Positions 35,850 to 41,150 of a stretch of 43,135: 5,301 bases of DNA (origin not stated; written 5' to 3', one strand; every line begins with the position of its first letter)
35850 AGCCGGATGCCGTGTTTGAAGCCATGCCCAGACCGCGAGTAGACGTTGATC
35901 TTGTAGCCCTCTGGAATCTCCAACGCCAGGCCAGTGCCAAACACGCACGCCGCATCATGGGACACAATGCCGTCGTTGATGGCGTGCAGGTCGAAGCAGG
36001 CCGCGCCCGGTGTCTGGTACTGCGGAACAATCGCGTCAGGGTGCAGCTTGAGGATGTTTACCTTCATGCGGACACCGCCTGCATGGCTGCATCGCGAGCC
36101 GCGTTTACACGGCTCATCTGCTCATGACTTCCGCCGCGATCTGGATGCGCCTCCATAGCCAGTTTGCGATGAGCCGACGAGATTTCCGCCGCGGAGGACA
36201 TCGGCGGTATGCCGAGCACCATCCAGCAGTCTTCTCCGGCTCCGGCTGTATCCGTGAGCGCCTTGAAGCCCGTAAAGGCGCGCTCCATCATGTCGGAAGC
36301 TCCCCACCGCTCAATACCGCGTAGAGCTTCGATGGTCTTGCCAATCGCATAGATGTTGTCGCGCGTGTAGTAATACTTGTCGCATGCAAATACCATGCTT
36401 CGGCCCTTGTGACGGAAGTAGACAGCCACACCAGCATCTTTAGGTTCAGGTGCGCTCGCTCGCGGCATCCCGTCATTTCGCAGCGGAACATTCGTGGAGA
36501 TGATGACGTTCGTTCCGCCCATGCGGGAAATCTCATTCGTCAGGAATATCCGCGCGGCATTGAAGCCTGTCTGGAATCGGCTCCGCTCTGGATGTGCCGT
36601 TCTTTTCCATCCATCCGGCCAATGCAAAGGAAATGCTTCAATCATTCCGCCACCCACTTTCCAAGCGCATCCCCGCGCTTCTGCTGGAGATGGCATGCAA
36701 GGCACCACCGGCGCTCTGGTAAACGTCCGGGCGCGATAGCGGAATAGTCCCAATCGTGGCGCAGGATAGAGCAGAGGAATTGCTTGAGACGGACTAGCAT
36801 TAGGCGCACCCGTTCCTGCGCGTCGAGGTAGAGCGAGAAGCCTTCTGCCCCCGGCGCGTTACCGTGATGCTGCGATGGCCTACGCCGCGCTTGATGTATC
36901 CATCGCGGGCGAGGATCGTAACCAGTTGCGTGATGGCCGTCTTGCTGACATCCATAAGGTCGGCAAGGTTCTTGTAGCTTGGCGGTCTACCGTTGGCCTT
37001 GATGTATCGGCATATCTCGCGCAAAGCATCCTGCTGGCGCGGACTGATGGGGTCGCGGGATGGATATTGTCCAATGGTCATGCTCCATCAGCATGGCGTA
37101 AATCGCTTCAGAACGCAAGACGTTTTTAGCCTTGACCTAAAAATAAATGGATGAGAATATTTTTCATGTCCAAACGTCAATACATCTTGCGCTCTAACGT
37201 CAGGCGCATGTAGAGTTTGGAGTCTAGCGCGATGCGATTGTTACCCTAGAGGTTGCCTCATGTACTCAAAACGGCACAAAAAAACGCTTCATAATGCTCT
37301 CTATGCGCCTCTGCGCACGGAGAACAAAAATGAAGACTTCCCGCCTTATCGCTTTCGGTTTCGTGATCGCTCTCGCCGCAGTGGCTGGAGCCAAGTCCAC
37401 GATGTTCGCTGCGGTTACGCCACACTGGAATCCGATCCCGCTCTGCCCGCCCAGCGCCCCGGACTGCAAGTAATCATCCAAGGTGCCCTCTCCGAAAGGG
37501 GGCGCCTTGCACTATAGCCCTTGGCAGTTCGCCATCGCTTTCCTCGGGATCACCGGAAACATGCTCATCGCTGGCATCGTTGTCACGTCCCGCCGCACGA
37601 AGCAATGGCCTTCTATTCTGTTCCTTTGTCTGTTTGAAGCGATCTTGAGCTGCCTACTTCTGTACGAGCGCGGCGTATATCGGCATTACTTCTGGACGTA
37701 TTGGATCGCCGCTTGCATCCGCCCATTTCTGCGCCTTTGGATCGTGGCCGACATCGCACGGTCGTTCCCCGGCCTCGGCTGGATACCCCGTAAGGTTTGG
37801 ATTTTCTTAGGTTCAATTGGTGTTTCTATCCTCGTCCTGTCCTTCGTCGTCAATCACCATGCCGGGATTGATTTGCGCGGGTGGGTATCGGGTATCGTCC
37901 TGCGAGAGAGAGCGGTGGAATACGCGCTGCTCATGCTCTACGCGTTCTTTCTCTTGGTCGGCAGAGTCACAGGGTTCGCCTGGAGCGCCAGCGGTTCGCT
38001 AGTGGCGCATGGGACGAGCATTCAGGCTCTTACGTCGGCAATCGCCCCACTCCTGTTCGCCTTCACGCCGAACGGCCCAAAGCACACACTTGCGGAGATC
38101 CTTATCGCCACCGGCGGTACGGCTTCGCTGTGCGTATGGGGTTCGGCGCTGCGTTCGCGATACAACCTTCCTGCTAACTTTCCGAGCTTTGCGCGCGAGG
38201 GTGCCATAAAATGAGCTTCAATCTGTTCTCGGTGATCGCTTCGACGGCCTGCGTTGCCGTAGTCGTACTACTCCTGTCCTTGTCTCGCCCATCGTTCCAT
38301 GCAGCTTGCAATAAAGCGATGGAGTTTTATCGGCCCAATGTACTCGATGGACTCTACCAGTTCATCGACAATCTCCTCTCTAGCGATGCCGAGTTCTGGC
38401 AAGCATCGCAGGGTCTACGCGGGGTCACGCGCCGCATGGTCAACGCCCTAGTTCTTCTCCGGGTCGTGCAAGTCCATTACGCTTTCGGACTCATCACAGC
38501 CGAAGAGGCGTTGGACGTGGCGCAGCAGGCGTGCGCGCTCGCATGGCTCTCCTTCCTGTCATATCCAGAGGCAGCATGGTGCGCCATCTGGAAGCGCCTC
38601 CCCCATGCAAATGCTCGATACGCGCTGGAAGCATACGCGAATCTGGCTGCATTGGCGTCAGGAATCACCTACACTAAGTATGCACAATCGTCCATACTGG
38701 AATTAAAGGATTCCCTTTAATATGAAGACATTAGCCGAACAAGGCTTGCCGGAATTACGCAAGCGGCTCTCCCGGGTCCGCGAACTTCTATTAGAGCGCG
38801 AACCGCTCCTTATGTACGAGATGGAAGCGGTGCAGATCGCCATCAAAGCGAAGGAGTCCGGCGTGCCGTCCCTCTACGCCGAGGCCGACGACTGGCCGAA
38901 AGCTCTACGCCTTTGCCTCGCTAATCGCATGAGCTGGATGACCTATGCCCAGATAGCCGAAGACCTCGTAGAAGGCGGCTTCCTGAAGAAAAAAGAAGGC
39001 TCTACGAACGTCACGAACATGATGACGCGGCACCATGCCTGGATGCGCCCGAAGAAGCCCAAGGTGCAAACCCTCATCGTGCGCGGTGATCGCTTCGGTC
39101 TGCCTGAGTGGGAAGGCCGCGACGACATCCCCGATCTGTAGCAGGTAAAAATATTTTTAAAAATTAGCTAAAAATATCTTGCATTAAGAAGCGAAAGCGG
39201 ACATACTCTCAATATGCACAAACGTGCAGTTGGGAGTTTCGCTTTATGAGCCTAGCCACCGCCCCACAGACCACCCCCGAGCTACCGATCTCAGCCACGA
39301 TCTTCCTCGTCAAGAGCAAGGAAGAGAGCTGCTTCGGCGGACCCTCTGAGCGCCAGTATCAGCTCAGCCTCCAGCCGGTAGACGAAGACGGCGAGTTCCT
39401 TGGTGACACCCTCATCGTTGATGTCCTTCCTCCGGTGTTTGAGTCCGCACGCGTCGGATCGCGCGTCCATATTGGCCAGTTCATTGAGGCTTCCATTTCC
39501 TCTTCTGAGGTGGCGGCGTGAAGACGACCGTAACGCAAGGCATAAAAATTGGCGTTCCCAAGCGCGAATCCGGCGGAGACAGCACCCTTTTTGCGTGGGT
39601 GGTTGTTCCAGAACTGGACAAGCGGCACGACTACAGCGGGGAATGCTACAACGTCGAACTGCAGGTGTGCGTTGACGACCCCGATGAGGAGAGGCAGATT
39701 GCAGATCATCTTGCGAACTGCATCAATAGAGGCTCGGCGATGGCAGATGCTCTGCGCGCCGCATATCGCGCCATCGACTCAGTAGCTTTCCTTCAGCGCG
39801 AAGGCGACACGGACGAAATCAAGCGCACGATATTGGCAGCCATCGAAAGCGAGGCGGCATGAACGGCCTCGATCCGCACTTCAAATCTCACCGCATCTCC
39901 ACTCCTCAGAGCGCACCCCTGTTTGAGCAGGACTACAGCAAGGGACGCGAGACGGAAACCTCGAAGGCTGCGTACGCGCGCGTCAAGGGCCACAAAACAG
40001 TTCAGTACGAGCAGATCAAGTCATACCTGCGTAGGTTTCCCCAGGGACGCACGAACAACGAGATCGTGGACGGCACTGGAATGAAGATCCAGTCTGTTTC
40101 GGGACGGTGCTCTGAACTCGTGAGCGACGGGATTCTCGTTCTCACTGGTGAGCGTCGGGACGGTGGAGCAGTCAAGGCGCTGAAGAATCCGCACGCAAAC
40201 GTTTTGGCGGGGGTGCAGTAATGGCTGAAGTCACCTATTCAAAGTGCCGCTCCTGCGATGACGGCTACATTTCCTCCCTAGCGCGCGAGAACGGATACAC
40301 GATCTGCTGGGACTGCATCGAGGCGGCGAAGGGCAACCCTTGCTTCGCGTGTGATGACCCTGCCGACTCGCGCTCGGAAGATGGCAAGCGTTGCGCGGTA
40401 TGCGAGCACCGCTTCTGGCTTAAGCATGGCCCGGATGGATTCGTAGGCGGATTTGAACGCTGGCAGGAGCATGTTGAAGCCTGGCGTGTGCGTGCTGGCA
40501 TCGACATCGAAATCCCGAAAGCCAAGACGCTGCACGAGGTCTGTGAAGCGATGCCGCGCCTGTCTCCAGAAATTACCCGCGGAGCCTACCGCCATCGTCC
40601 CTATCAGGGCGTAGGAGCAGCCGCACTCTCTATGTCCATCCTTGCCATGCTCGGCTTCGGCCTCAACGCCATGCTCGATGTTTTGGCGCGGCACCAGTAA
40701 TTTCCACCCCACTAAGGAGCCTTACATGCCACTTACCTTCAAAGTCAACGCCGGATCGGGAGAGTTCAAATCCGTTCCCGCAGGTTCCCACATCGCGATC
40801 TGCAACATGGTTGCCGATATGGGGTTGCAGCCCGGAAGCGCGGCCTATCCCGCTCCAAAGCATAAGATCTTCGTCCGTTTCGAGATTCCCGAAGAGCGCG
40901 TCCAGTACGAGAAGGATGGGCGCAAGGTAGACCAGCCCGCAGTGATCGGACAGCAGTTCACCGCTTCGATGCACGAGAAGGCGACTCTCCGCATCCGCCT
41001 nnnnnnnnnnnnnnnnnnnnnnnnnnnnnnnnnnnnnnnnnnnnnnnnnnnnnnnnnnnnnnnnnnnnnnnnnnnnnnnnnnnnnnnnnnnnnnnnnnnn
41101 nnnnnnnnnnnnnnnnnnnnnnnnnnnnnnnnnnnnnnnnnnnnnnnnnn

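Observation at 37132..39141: Switch-adjacent four-gene cassette: exported micro-peptide + 7-TM protein + TM-anchored protein + HARE-HTH protein; candidate undescribed prophage accessory system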

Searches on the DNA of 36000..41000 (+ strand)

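Call 8: search_dna_similar(query=window:36000-41000:+, collection=phages, mode=distant, max_rows=20)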
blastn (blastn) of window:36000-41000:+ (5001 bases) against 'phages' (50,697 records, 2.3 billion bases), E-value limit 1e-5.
No match.

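Call 81: search_rna_families(source=window, start=36900, end=39400, threshold=evalue, max_evalue=5)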
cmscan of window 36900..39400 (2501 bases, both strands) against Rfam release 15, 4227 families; matches with E-value up to 5: 1.
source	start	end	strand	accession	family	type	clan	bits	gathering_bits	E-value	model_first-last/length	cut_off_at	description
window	39063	39205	-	RF02110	DLEU2_6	Gene; lncRNA;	-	17.8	60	3.5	1-135/135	no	Deleted in lymphocytic leukemia 2 conserved region 6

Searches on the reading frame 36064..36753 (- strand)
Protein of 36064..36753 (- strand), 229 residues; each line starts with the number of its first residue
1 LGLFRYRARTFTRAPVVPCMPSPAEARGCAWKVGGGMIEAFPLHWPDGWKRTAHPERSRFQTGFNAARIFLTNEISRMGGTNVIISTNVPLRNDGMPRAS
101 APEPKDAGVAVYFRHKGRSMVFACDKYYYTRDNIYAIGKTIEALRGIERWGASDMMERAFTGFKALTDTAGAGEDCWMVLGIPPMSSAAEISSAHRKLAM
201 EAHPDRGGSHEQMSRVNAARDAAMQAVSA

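Call 5: search_protein_families(library=pfam, proteins=[window:36064-36753:-], max_evalue=1)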
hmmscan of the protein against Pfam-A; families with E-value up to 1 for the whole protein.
window:36064-36753:- (229 aa): 1 family
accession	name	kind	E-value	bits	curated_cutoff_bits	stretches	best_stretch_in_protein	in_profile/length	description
PF00226.36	DnaJ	-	1e-07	32.3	27.8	1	175-219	1-49/63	DnaJ domain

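Call 6: search_protein_families(library=phrogs, proteins=[window:36064-36753:-], max_evalue=1)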
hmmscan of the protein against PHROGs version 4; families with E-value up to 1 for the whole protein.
window:36064-36753:- (229 aa): 6 families
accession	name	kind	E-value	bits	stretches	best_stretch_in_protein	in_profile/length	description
phrog_9210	-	unknown function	6.9e-49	167.2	1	39-226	6-202/204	-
phrog_13942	-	unknown function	1.4e-08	35.4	1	178-224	19-65/336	-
phrog_7739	-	unknown function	1.5e-05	24.6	1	176-226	11-61/565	-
phrog_2778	-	unknown function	0.001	19.8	1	175-219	36-79/239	-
phrog_15863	-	unknown function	0.031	14.6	1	189-214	157-184/312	-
phrog_14336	-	unknown function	0.04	14.2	1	175-214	5-47/363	-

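Call 19: find_related_loci(query=window:36064-36753:-, collection=viral_contigs, flank=8000)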
Query window:36064-36753:- (229 aa) in viral_contigs; peptide patterns used: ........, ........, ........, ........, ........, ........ (x = any residue, [..] = any of these).
7 stretches matched a pattern; 7 encode a relative of the query (tblastn E <= 1e-3); 7 distinct loci.
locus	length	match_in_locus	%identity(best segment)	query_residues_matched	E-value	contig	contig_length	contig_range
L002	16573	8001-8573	58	37-227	4e-70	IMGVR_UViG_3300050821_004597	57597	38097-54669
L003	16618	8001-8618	55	23-229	2e-68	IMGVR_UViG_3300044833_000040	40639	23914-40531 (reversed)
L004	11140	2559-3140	59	34-227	4e-68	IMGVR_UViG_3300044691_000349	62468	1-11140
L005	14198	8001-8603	51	33-227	9e-60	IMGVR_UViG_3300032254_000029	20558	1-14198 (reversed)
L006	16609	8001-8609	49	31-228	2e-57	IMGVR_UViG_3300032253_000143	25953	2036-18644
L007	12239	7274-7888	49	11-219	8e-57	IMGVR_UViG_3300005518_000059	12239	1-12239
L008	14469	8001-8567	56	39-227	5e-64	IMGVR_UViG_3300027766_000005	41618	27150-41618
